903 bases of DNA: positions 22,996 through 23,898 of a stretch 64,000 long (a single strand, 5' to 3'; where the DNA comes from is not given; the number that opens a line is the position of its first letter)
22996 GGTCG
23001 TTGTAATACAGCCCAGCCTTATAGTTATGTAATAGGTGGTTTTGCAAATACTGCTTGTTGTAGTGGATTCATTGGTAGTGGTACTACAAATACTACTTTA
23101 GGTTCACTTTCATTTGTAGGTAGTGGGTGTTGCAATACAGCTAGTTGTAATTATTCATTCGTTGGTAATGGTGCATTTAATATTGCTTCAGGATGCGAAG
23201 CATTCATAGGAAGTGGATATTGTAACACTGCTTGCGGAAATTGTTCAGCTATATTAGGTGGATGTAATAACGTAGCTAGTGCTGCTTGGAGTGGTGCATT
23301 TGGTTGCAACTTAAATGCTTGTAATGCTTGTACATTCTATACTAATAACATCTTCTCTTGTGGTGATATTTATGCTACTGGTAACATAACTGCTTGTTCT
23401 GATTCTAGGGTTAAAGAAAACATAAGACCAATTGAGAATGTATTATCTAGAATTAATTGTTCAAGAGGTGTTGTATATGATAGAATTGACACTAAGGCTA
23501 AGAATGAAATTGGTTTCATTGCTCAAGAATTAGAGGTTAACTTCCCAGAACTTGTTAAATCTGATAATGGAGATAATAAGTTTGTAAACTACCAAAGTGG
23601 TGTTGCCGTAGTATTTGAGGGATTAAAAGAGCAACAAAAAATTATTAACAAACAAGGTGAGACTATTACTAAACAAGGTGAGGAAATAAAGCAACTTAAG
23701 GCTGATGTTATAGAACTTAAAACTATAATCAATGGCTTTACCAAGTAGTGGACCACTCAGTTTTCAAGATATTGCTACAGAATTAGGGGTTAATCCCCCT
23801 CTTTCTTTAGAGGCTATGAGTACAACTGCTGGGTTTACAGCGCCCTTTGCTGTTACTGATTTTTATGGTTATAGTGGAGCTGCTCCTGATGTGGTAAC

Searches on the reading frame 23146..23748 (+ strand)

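Call 89: search_protein_families(library=pfam, proteins=[window:23146-23748:+], max_evalue=0.001)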
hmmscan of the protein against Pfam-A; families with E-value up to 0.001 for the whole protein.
window:23146-23748:+ (200 aa): 1 family
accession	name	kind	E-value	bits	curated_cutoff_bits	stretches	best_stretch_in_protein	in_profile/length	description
PF13884.11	Peptidase_S74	-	3.4e-13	50.1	22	1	85-138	1-58/58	Chaperone of endosialidase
